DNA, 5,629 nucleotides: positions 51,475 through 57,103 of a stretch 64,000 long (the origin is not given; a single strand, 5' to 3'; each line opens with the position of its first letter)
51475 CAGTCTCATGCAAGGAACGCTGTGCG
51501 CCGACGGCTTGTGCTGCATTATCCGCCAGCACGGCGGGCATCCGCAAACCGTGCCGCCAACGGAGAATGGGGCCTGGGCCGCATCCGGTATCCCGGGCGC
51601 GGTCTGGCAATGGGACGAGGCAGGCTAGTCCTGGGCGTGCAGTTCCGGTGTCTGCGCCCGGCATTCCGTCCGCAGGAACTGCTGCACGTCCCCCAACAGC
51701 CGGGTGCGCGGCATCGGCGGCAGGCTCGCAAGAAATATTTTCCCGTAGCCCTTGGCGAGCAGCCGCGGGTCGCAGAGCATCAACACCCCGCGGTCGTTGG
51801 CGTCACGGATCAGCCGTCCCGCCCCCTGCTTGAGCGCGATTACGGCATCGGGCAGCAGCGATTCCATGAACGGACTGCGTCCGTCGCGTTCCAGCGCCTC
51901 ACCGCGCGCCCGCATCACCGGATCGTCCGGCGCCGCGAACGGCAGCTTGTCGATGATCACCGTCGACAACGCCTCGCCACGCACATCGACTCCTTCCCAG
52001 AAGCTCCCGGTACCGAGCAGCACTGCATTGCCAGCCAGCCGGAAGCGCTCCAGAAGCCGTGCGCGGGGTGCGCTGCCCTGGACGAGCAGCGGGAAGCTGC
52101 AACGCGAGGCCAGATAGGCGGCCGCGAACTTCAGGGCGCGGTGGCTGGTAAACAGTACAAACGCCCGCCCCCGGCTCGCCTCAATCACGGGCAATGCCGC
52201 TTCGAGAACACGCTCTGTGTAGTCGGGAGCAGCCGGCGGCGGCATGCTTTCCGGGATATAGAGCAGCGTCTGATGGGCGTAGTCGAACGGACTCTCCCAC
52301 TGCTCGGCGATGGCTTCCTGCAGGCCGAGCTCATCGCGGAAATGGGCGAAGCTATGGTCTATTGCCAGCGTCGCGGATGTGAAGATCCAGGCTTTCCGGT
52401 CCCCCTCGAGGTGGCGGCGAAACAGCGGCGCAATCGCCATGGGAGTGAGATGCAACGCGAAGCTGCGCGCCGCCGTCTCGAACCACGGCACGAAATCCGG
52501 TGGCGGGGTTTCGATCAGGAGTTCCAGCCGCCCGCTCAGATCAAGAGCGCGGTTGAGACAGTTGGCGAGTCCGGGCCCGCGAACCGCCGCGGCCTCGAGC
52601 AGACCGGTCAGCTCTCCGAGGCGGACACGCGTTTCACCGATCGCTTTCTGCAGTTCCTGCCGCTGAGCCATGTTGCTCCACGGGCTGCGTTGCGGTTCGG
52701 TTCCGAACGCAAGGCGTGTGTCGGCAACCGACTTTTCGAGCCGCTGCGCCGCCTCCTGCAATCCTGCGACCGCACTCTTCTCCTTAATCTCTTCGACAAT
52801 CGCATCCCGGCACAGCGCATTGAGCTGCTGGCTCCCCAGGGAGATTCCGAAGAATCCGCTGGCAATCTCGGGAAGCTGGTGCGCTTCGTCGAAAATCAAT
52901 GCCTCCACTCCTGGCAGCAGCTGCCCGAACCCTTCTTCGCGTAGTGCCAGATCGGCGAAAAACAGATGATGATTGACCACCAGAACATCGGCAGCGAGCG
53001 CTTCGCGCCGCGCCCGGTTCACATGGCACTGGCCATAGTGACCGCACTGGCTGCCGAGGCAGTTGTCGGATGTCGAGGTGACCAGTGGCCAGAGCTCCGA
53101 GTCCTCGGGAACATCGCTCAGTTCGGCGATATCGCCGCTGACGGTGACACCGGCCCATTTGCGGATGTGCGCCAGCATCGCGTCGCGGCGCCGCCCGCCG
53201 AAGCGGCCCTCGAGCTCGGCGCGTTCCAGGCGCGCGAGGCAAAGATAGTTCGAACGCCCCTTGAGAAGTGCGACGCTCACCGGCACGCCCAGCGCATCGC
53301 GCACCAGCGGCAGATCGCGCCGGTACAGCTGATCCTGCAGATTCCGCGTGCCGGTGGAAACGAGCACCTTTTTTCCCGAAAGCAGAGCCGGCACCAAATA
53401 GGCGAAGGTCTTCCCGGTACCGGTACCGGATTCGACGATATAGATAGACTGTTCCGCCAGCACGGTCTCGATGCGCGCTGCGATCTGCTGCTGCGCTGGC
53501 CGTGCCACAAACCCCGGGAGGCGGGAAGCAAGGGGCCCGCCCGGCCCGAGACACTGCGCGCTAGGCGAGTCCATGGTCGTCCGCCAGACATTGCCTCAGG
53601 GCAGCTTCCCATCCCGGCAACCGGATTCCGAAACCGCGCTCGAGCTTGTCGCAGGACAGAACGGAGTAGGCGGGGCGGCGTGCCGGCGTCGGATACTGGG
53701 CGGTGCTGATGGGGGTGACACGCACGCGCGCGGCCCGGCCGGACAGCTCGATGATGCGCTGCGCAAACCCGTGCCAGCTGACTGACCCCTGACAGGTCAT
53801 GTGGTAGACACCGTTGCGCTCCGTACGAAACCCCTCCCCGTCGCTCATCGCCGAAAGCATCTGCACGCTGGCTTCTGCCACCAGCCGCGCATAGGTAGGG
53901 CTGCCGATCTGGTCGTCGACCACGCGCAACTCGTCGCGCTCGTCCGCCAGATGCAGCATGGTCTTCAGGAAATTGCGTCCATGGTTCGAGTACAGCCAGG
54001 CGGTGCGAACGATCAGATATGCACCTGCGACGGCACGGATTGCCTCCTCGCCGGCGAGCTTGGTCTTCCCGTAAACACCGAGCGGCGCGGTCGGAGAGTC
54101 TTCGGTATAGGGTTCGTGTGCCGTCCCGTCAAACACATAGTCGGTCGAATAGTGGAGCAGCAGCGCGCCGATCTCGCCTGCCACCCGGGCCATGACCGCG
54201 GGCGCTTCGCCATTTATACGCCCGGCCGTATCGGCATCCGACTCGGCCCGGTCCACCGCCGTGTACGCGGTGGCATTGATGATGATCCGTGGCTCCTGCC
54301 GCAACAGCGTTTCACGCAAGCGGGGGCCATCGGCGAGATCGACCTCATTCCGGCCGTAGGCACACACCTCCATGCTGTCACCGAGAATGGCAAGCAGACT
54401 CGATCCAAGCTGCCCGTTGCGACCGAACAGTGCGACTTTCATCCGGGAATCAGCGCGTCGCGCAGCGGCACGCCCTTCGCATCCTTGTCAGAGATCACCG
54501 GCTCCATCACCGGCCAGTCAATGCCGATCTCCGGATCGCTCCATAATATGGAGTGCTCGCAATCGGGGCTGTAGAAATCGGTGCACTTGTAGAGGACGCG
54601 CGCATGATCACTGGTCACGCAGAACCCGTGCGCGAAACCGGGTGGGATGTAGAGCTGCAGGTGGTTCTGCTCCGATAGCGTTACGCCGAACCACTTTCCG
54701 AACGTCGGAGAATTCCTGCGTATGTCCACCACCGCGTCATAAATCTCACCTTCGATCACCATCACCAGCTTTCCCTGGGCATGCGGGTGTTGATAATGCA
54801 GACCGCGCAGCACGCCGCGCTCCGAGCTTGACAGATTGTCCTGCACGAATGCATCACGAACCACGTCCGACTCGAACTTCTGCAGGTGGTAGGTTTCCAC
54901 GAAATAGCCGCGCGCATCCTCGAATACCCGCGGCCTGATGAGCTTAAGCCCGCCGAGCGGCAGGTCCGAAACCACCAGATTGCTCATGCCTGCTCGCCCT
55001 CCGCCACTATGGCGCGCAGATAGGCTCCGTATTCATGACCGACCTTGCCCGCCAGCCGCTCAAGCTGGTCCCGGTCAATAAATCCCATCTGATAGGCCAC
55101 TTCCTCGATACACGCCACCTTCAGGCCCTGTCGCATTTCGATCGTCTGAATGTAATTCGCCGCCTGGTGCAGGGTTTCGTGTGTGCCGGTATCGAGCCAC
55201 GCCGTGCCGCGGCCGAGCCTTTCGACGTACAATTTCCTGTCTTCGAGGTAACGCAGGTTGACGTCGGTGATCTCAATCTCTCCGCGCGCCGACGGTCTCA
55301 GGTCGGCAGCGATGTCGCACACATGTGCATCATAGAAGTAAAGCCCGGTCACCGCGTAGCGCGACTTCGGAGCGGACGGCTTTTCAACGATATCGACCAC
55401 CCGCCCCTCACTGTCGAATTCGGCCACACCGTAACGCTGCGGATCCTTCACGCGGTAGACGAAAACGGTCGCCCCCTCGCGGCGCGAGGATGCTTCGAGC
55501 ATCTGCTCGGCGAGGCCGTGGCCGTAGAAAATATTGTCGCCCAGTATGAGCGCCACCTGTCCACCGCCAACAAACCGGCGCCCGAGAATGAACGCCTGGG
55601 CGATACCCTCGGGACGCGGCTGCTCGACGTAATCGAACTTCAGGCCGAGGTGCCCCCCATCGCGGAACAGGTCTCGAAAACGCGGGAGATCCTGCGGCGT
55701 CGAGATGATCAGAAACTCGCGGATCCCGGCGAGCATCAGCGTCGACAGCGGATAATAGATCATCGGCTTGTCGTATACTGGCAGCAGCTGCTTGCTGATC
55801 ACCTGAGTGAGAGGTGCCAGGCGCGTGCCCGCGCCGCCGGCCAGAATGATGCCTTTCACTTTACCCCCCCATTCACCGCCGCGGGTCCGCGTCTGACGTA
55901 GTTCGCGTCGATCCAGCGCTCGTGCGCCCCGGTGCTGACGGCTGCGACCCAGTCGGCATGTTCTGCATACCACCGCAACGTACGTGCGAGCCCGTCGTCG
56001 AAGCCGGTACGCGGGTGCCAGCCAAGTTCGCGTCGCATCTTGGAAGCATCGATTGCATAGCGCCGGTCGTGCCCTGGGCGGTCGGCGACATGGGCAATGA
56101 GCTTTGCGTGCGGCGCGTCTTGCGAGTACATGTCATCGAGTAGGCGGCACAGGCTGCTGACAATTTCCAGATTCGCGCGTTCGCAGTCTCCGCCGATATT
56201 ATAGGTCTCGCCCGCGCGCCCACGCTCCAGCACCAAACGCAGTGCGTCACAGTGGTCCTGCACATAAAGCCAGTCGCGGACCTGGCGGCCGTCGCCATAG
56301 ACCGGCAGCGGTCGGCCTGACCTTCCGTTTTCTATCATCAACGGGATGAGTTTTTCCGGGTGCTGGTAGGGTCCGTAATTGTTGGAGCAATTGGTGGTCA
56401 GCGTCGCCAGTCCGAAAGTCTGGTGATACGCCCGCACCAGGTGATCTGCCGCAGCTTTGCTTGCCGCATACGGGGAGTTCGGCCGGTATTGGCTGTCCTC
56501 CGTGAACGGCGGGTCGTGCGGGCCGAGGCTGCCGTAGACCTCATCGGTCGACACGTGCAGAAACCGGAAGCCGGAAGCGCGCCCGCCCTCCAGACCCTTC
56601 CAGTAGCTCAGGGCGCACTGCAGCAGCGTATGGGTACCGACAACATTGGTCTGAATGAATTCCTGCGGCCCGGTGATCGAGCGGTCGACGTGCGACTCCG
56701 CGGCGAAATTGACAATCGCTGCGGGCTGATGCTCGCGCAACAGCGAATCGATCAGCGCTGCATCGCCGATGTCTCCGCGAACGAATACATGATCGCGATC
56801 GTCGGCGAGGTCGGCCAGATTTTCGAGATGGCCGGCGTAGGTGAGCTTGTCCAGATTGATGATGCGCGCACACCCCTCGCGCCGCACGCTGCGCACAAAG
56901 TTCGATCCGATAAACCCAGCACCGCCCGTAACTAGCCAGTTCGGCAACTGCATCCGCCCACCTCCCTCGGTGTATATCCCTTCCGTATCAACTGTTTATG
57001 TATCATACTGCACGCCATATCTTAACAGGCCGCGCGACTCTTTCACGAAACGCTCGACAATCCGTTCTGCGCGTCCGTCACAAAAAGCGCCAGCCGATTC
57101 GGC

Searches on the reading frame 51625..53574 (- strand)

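Call 25: search_protein_families(library=pfam, proteins=[window:51625-53574:-], max_evalue=0.00001)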
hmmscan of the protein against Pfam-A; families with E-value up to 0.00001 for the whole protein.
window:51625-53574:- (649 aa): 2 families
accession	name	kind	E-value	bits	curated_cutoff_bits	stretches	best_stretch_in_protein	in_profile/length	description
PF13307.12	Helicase_C_2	-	9.3e-43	146.6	25.3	1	463-620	4-169/170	Helicase C-terminal domain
PF00270.35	DEAD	-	8.1e-11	42.4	26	1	26-108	2-84/167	DEAD/DEAH box helicase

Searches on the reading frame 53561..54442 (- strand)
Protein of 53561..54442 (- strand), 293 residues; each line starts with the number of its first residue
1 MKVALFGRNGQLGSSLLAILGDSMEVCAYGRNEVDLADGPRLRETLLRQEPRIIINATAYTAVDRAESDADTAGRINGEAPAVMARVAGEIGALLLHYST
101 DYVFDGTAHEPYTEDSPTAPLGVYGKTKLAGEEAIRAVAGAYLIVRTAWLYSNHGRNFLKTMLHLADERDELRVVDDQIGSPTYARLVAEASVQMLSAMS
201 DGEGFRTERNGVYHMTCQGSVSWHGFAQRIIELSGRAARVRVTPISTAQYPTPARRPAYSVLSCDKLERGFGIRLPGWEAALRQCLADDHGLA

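Call 26: search_protein_families(library=pfam, proteins=[window:53561-54442:-], max_evalue=0.00001)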
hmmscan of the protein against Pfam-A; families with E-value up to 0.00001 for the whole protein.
window:53561-54442:- (293 aa): 3 families
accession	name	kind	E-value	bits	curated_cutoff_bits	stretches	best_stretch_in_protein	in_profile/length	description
PF04321.23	RmlD_sub_bind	-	4e-102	341.6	27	1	1-288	1-284/287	RmlD substrate binding domain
PF01370.27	Epimerase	-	4e-16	59.6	20.9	1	5-200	3-229/240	NAD dependent epimerase/dehydratase family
PF16363.11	GDP_Man_Dehyd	-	1.5e-10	41.5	27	1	33-154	58-183/332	GDP-mannose 4,6 dehydratase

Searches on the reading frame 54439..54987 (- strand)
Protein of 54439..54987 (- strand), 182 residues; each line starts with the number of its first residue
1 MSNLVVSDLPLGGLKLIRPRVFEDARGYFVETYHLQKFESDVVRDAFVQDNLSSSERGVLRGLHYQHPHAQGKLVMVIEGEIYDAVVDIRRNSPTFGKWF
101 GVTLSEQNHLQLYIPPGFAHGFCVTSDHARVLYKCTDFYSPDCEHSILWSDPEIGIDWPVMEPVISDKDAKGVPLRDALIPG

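Call 26: search_protein_families(library=pfam, proteins=[window:54439-54987:-], max_evalue=0.00001)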
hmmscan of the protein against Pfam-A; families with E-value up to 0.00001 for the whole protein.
window:54439-54987:- (182 aa): 1 family
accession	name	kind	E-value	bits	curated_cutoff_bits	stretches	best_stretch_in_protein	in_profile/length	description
PF00908.23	dTDP_sugar_isom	-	1.8e-70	236.4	27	1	10-176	3-167/168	dTDP-4-dehydrorhamnose 3,5-epimerase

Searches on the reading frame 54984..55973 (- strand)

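Call 26: search_protein_families(library=pfam, proteins=[window:54984-55973:-], max_evalue=0.00001)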
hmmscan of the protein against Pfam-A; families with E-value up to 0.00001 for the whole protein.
window:54984-55973:- (329 aa): 2 families
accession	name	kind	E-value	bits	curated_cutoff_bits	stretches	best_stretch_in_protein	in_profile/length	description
PF00483.29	NTP_transferase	-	7.4e-70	235.7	21.2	1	40-276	1-243/245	Nucleotidyl transferase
PF12804.13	NTP_transf_3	-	3.1e-11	44.2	27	1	41-173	1-123/160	MobA-like NTP transferase domain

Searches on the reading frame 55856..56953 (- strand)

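Call 26: search_protein_families(library=pfam, proteins=[window:55856-56953:-], max_evalue=0.00001)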
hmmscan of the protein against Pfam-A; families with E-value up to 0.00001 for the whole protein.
window:55856-56953:- (365 aa): 6 families
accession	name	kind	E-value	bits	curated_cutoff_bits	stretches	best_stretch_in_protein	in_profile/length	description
PF16363.11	GDP_Man_Dehyd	-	3.7e-89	299.9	27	1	7-324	1-331/332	GDP-mannose 4,6 dehydratase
PF01370.27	Epimerase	-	2.2e-68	230.7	20.9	1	6-254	1-240/240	NAD dependent epimerase/dehydratase family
PF04321.23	RmlD_sub_bind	-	5.4e-14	52.4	27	1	7-242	4-197/287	RmlD substrate binding domain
PF02719.21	Polysacc_synt_2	-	3.2e-13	50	20.2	1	7-116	2-117/293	Polysaccharide biosynthesis protein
PF01073.25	3Beta_HSD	-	2.7e-11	43.5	22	1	7-233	1-220/280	3-beta hydroxysteroid dehydrogenase/isomerase family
PF07993.18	NAD_binding_4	-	2.1e-07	30.8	20.1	1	55-187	63-202/258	Male sterility protein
